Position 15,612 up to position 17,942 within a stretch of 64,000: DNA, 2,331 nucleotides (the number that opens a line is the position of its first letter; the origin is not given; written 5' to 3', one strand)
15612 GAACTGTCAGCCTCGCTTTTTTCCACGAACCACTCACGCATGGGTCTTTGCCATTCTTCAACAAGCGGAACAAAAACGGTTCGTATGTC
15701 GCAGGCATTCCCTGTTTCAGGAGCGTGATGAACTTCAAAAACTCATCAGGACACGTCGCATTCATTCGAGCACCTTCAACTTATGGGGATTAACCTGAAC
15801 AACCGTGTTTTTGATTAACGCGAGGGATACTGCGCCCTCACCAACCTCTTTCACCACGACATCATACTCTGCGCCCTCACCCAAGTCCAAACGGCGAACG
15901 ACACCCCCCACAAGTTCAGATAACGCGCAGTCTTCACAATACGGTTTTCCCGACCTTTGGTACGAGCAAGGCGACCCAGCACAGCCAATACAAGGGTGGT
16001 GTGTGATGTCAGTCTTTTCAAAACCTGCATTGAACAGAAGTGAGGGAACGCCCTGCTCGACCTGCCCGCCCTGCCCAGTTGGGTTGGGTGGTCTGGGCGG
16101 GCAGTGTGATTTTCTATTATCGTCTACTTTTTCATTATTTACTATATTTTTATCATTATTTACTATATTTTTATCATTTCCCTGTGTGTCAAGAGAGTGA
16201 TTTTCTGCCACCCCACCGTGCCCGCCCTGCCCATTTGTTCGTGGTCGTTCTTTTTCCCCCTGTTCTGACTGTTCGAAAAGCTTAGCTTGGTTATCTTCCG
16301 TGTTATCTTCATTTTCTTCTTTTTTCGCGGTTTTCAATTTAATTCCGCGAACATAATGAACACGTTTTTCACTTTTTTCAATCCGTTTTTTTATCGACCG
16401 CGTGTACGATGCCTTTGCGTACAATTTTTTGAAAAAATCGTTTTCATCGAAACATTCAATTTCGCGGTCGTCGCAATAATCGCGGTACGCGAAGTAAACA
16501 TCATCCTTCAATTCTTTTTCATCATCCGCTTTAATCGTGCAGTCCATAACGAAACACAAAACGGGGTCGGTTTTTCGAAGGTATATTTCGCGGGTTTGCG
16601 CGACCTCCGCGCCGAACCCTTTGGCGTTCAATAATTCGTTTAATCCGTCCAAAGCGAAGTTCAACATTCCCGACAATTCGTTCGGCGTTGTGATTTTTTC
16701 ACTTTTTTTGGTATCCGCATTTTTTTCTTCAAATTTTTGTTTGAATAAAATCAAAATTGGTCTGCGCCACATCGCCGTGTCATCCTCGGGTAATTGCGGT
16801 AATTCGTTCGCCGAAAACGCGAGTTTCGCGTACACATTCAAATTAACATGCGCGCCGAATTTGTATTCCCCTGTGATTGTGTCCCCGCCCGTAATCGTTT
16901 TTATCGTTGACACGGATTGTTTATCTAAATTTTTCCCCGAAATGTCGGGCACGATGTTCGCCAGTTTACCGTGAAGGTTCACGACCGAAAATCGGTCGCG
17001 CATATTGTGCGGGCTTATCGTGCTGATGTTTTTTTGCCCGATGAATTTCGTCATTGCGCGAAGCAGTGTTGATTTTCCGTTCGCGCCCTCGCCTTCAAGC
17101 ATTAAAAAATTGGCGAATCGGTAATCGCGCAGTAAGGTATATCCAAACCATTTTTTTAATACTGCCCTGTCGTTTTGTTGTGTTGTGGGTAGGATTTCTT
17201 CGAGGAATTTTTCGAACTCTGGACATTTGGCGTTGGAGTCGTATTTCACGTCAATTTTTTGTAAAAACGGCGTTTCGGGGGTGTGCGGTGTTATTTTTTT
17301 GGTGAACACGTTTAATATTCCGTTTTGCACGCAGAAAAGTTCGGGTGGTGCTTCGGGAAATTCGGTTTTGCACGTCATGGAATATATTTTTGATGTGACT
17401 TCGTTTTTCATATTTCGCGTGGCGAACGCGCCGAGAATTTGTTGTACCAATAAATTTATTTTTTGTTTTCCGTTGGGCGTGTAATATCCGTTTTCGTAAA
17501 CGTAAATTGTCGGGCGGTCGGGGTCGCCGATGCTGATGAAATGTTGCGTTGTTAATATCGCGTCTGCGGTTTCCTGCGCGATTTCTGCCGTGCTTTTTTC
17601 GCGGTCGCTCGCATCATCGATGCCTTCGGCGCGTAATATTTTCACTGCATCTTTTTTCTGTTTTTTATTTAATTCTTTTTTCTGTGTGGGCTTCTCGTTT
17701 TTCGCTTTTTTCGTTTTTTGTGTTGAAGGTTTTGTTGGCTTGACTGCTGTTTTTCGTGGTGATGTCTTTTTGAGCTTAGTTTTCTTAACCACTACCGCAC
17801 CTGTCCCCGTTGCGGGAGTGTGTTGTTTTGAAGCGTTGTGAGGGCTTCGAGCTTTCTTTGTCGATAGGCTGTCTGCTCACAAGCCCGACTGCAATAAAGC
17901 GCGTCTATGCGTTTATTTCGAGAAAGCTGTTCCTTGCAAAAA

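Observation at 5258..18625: A roughly 13-kb integrated element sits in the tRNA-Arg(TCG) 3' end, with an intact integrase and two opposed gene blocks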

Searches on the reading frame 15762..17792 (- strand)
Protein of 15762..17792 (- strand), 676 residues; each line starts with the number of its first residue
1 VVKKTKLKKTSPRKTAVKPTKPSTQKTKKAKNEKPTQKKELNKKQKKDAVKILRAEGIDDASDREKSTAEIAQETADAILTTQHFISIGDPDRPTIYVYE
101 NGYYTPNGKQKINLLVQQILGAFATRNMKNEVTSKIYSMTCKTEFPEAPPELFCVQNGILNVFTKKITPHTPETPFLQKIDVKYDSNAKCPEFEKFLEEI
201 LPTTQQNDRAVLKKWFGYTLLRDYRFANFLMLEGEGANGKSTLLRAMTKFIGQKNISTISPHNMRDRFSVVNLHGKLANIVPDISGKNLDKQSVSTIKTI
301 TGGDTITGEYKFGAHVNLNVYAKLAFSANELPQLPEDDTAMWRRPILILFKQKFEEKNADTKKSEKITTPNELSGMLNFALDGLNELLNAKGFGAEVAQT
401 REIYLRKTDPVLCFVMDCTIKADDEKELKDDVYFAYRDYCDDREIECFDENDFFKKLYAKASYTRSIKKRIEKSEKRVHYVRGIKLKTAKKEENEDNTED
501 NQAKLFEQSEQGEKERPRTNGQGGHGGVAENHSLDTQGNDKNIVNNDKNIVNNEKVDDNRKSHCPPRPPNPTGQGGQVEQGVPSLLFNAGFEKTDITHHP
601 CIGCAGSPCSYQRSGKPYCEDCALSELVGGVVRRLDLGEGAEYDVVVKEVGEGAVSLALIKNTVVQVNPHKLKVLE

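Call 8: search_protein_families(library=pfam, proteins=[window:15762-17792:-], max_evalue=0.01)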
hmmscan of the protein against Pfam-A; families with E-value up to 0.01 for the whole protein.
window:15762-17792:- (676 aa): 3 families
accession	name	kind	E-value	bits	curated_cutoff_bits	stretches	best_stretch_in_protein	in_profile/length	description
PF19263.5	DUF5906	-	1.4e-18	68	27.6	1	232-344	1-114/114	Family of unknown function (DUF5906)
PF08706.16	D5_N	-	7.3e-11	43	22.4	1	125-201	67-144/145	D5 N terminal like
PF03288.22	Pox_D5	-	0.0015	19.4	21.4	1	407-480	2-78/86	Poxvirus D5 protein-like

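Call 20: find_related_loci(query=window:15762-17792:-, collection=viral_contigs, flank=10000)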
Query window:15762-17792:- (676 aa) in viral_contigs; peptide patterns used: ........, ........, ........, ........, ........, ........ (x = any residue, [..] = any of these).
15 stretches matched a pattern; 2 encode a relative of the query (tblastn E <= 1e-3); 2 distinct loci.
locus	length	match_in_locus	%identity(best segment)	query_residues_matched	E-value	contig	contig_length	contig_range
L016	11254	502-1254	26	150-386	5e-16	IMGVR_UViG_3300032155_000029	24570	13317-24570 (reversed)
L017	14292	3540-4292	26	150-386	2e-15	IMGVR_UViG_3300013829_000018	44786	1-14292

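Call 29: search_protein_families(library=ncbifam, proteins=[window:15762-17792:-], max_evalue=0.1)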
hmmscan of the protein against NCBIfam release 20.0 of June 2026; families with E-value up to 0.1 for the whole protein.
window:15762-17792:- (676 aa): 4 families
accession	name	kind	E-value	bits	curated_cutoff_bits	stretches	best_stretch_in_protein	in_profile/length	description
TIGR01613.1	primase_Cterm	subfamily_domain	2.5e-55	187.5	108.7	1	153-453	3-304/304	phage/plasmid primase, P4 family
NF011296.0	PRK14709.1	subfamily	7.2e-27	94.1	613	1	139-494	118-467/469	hypothetical protein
NF005477.0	PRK07078.1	subfamily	2.4e-20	72.3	1014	1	150-495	417-754/759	hypothetical protein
TIGR00150.1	T6A_YjeE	equivalog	0.042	13.7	60.1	1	216-257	11-52/135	tRNA (adenosine(37)-N6)-threonylcarbamoyltransferase complex ATPase subunit type 1 TsaE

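Call 31: find_homologous_proteins(query=window:15762-17792:-, max_evalue=1e-10)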
Query window:15762-17792:- (676 aa): 937 proteins with E <= 1e-10 among 8000 candidates; the best 120 are listed.
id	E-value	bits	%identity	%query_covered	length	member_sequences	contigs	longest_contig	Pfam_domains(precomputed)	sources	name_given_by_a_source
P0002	0.0e+0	1544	100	100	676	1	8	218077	PF19263.6,PF08706.17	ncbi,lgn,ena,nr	ncbi:hypothetical protein J4219_04150 [Candidatus Woesearchaeota archaeon]|nr:hypothetical protein [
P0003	9.6e-135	469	41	84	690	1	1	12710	PF19263.6,PF08706.17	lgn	-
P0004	7.5e-109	383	47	57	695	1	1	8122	PF19263.6,PF08706.17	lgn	-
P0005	1.2e-77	280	37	72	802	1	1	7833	PF19263.6,PF09250.17,PF08706.17,PF03288.23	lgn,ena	-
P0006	4.8e-77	278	38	67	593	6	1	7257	PF19263.6,PF08706.17,PF03288.23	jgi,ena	-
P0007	3.3e-76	276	39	62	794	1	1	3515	PF01807.26,PF19263.6,PF09250.17,PF08706.17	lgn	-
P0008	7.2e-75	271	39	62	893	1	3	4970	PF19263.6,PF09250.17,PF08706.17,PF03288.23,PF08708.17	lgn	-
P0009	7.8e-74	268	39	60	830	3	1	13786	PF19263.6,PF09250.17,PF08706.17,PF03288.23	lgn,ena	-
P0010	1.1e-73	267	37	64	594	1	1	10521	PF19263.6,PF08706.17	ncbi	-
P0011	5.1e-73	265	39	59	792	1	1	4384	PF02257.22,PF19263.6,PF09250.17,PF08706.17,PF03288.23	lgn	-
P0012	7.8e-73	264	38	64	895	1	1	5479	PF19263.6,PF09250.17,PF08706.17,PF03288.23,PF08708.17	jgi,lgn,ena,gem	-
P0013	1.8e-72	263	37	62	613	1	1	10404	PF02257.22,PF19263.6,PF08706.17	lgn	-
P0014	2.0e-72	263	36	71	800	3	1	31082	PF01807.26,PF19263.6,PF09250.17,PF08706.17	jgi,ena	-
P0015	2.9e-72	263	37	59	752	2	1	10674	PF01807.26,PF19263.6,PF09250.17,PF08706.17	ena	-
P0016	1.1e-71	261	37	61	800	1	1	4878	PF01807.26,PF19263.6,PF09250.17,PF08706.17,PF03288.23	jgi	jgi:P4 family phage/plasmid primase-like protien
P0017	1.5e-71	260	38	61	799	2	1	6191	PF01807.26,PF19263.6,PF09250.17,PF08706.17,PF03288.23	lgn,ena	-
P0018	1.8e-71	260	38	64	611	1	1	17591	PF19263.6,PF08706.17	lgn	-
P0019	2.9e-71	259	39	58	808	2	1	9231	PF01807.26,PF19263.6,PF08706.17,PF03288.23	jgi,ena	-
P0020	7.7e-71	258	37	61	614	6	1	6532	PF02257.22,PF19263.6,PF08706.17,PF03288.23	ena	-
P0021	1.8e-70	257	37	61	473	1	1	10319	PF19263.6,PF08706.17,PF03288.23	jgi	jgi:putative DNA primase/helicase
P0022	2.4e-70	256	34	73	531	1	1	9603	PF19263.6,PF08706.17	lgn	-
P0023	2.8e-70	256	38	62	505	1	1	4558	PF19263.6,PF08706.17,PF03288.23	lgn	-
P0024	1.2e-69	254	37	61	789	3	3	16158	PF01807.26,PF19263.6,PF09250.17,PF08706.17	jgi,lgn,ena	-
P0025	3.0e-69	253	38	61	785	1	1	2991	PF19263.6,PF09250.17,PF08706.17,PF03288.23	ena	-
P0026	4.3e-69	252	40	54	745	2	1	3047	PF01807.26,PF19263.6,PF09250.17,PF08706.17,PF03288.23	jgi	jgi:putative DNA primase/helicase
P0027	1.9e-68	250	39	54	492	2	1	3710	PF19263.6,PF08706.17,PF03288.23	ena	-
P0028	3.9e-68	249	36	58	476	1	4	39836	PF19263.6,PF08706.17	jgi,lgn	jgi:putative DNA primase/helicase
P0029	4.8e-68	249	39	62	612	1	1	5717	PF19263.6,PF08706.17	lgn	-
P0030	1.6e-67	247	36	71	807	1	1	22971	PF19263.6,PF09250.17,PF08706.17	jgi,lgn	-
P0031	3.9e-67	246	36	55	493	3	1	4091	PF19263.6,PF08706.17,PF03288.23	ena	-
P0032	4.4e-67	245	35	67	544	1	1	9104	PF19263.6,PF08706.17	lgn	-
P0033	6.4e-67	245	36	67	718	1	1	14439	PF19263.6,PF09250.17,PF08706.17,PF03288.23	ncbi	-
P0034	3.0e-66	243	39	59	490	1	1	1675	PF19263.6,PF08706.17,PF03288.23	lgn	-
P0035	5.6e-66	242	37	57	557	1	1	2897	PF19263.6,PF24409.2,PF08706.17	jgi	jgi:putative DNA primase/helicase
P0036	1.2e-65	241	37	55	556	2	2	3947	PF19263.6,PF08706.17,PF03288.23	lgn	-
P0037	1.8e-65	240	35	56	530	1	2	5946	PF19263.6,PF08706.17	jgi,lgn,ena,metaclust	metaclust:\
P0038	2.4e-65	240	37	58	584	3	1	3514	PF19263.6,PF08706.17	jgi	-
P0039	7.3e-65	238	35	66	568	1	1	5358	PF19263.6,PF08706.17,PF03288.23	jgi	-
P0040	8.2e-65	238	34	59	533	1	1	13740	PF02257.22,PF19263.6,PF08706.17,PF03288.23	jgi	jgi:putative DNA primase/helicase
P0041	8.4e-65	238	35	62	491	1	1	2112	PF19263.6,PF08706.17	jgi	jgi:P4 family phage/plasmid primase-like protien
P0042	1.0e-64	238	39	50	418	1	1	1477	PF19263.6,PF08706.17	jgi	-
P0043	2.2e-64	236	36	61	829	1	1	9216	PF19263.6,PF09250.17,PF08706.17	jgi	jgi:putative DNA primase/helicase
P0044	2.4e-64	236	36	61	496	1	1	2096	PF02257.22,PF19263.6,PF08706.17,PF03288.23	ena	-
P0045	6.1e-64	235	36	60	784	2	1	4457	PF02257.22,PF19263.6,PF09250.17,PF08706.17,PF03288.23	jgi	-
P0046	9.4e-64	234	38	59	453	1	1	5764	PF19263.6,PF08706.17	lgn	-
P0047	1.6e-63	234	36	62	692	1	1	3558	PF19263.6,PF09250.17,PF08706.17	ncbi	ncbi:MAG: phage/plasmid primase, P4 family [Thermodesulfovibrio sp.]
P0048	2.4e-63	233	35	67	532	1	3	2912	PF02257.22,PF19263.6,PF08706.17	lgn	-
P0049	2.7e-63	233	35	62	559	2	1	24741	PF19263.6,PF08706.17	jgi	jgi:putative DNA primase/helicase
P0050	3.4e-63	233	34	68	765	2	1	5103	PF02257.22,PF19263.6,PF09250.17,PF08706.17,PF03288.23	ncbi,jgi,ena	jgi:putative DNA primase/helicase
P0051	3.8e-63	232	37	63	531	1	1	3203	PF19263.6,PF08706.17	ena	-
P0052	4.9e-63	232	35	62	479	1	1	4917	PF19263.6,PF08706.17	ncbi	-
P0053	8.1e-63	231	37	58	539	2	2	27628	PF19263.6,PF08706.17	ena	-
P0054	9.9e-63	231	36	58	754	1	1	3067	PF19263.6,PF09250.17,PF08706.17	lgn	-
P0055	1.3e-62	231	35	59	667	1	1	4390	PF19263.6,PF08706.17,PF03288.23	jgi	-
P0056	1.6e-62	230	35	63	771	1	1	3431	PF02257.22,PF19263.6,PF22548.3,PF08706.17,PF03288.23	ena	-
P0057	1.8e-62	230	33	66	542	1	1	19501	PF19263.6,PF08706.17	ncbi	-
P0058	2.6e-62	230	36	58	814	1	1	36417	PF19263.6,PF08706.17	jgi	jgi:P4 family phage/plasmid primase-like protien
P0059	3.6e-62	229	40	54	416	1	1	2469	PF19263.6,PF08706.17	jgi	-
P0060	6.1e-62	228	38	61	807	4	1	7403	PF19263.6,PF09250.17,PF08706.17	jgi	-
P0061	7.8e-62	228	36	61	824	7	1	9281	PF19263.6,PF09250.17,PF08706.17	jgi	jgi:P4 family phage/plasmid primase-like protien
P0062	1.1e-61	228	36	62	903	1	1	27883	PF19263.6,PF08706.17,PF03288.23,PF08708.17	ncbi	ncbi:hypothetical protein ES706_03506 [subsurface metagenome]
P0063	1.7e-61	227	32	62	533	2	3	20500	PF19263.6,PF08706.17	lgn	-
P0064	1.9e-61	227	33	70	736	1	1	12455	PF19263.6,PF09250.17,PF08706.17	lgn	-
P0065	3.1e-61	226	36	58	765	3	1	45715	PF19263.6,PF09250.17,PF08706.17,PF03288.23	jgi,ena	-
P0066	3.9e-61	226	37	50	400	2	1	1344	PF19263.6,PF08706.17,PF03288.23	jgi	-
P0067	4.8e-61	225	36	61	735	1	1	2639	PF01807.26,PF19263.6,PF09250.17,PF08706.17,PF03288.23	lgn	-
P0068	7.5e-61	225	37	56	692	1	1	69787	PF01807.26,PF19263.6,PF09250.17,PF08706.17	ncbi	-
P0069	1.0e-60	224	33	69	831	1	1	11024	PF01807.26,PF19263.6,PF09250.17,PF08706.17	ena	-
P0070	1.0e-60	224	36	62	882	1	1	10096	PF02257.22,PF19263.6,PF09250.17,PF08706.17,PF03288.23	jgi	-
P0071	1.9e-60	223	36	60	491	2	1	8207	PF19263.6,PF08706.17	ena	-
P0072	2.3e-60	223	35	61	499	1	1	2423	PF19263.6,PF08706.17,PF03288.23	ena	-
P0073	4.5e-60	222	35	62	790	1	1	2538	PF19263.6,PF09250.17,PF08706.17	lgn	-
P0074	4.6e-60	222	34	62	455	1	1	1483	PF02257.22,PF19263.6,PF08706.17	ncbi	ncbi:unnamed protein product, partial [marine sediment metagenome]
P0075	5.0e-60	222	33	62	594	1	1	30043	PF19263.6,PF08706.17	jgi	jgi:putative DNA primase/helicase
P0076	5.2e-60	222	35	66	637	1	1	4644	PF19263.6,PF08706.17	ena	-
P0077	1.7e-59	220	32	65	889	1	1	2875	PF02257.22,PF19263.6,PF22548.3,PF08706.17,PF03288.23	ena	-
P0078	2.1e-59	220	36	57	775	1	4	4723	PF19263.6,PF09250.17,PF08706.17,PF03288.23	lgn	-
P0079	2.3e-59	220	35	61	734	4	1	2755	PF02257.22,PF01807.26,PF19263.6,PF09250.17,PF08706.17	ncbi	-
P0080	3.1e-59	219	34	64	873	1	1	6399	PF19263.6,PF09250.17,PF08706.17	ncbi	-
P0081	4.2e-59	219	34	61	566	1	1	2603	PF19263.6,PF08706.17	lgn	-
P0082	6.8e-59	218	33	64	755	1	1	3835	PF19263.6,PF08706.17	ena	-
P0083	7.8e-59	218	33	64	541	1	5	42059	PF19263.6,PF08706.17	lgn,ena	-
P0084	8.1e-59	218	33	70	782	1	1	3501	PF02257.22,PF19263.6,PF08706.17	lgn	-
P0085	1.8e-58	217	36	52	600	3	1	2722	PF19263.6,PF08706.17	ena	-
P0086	1.9e-58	217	32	65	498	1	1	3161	PF19263.6,PF08706.17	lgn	-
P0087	2.9e-58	216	38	55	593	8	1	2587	PF19263.6,PF08706.17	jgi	-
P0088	3.2e-58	216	35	59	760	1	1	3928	PF19263.6,PF09250.17,PF08706.17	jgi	-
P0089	3.5e-58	216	37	54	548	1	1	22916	PF19263.6,PF08706.17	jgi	jgi:P4 family phage/plasmid primase-like protien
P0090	4.0e-58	216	36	59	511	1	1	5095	PF19263.6,PF08706.17,PF03288.23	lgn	-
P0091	6.6e-58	215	34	59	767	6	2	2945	PF19263.6,PF09250.17,PF08706.17,PF03288.23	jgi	-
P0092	6.8e-58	215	33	62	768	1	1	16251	PF19263.6,PF09250.17,PF08706.17,PF03288.23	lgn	-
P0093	9.9e-58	215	34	62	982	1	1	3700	PF19263.6,PF09250.17,PF08706.17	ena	-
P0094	1.3e-57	214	37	55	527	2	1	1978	PF19263.6,PF08706.17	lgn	-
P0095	1.3e-57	214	35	61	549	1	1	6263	PF19263.6,PF08706.17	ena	-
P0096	1.5e-57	214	34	58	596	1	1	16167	PF19263.6,PF08706.17,PF08784.18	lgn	-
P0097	2.0e-57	214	35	59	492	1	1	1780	PF19263.6,PF08706.17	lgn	-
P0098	2.9e-57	213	34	61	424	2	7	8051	PF19263.6,PF08706.17,PF03288.23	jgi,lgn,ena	-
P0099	4.3e-57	212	33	62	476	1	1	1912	PF19263.6,PF08706.17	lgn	-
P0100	4.4e-57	212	35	58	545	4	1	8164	PF19263.6,PF08706.17,PF03288.23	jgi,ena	-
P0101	9.4e-57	211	34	63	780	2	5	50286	PF02257.22,PF19263.6,PF22548.3,PF08706.17,PF03288.23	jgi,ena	-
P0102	1.0e-56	211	33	65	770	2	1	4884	PF02257.22,PF19263.6,PF22548.3,PF08706.17,PF03288.23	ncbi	-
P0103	1.2e-56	211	34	61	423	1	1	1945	PF19263.6,PF08706.17,PF03288.23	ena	-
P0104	1.6e-56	210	34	56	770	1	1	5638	PF01807.26,PF19263.6,PF09250.17,PF08706.17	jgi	-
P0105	1.7e-56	210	35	59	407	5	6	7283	PF19263.6,PF08706.17,PF03288.23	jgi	jgi:putative DNA primase/helicase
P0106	1.7e-56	210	36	51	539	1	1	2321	PF19263.6,PF08706.17,PF03288.23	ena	-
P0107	1.9e-56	210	31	63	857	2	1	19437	PF19263.6,PF08706.17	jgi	-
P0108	3.4e-56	209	36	59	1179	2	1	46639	PF19263.6,PF08706.17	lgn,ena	-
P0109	6.7e-56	208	35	59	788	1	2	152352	PF19263.6,PF08706.17,PF03288.23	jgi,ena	-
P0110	1.1e-55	208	35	56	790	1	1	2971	PF19263.6,PF08706.17,PF03288.23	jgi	-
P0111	1.1e-55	208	33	62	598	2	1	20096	PF19263.6,PF08706.17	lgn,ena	-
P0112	1.5e-55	207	37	53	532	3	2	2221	PF19263.6,PF08706.17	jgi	-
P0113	1.5e-55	207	34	63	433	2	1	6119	PF02257.22,PF19263.6,PF08706.17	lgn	-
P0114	1.7e-55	207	33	58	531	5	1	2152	PF19263.6,PF08706.17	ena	-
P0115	3.7e-55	206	34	57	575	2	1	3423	PF19263.6,PF08706.17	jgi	-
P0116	4.6e-55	206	35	59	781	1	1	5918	PF19263.6,PF09250.17,PF08706.17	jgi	-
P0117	6.6e-55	205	33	59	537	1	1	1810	PF19263.6,PF08706.17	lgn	-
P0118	1.0e-54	205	34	56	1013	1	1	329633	PF08275.18,PF13155.13,PF01807.26,PF19263.6,PF08706.17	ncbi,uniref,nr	ncbi:phage/plasmid primase, P4 family [Methanolobus halotolerans]|uniref:SF3 helicase domain-contain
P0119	1.0e-54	205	34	61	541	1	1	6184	PF02257.22,PF19263.6,PF08706.17,PF03288.23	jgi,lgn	-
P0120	1.5e-54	204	35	53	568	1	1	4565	PF19263.6,PF08706.17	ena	-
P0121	2.6e-54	203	34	57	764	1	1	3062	PF19263.6,PF09250.17,PF08706.17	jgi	jgi:P4 family phage/plasmid primase-like protien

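Call 32: find_encoding_contigs(protein=P0003, flank=10000, max_places=4)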
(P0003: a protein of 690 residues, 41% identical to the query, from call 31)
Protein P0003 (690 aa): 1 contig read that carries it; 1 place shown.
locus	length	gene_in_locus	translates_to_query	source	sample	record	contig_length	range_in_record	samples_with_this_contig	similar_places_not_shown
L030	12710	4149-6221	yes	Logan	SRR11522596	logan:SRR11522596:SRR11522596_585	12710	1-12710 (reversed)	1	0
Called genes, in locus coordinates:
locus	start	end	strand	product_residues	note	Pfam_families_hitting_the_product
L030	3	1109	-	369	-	?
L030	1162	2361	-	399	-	-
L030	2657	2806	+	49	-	-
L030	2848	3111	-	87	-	-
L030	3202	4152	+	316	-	-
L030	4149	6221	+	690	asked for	PF08706:D5_N, PF19263:DUF5906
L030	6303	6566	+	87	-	-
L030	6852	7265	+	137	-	-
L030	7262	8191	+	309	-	-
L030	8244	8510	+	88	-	-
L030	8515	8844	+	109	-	-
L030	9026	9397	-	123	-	PF10754:DUF2569 (weak)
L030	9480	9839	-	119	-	-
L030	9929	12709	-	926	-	?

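Call 33: find_encoding_contigs(protein=P0004, flank=10000, max_places=4)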
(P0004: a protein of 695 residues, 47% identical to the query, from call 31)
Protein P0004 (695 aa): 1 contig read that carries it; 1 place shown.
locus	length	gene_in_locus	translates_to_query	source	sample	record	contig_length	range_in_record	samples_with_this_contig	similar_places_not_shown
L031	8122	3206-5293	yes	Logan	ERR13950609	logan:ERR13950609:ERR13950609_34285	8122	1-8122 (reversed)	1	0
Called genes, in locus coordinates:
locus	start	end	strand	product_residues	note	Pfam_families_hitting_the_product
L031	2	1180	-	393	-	?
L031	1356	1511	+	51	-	PF21983:NikA-like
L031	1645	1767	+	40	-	-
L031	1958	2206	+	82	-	-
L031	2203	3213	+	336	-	PF09250:Prim-Pol (weak)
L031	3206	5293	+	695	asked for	PF08706:D5_N, PF19263:DUF5906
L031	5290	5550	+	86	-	-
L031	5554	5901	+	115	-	-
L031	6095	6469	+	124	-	-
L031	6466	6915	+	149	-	-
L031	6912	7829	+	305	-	-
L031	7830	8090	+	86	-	-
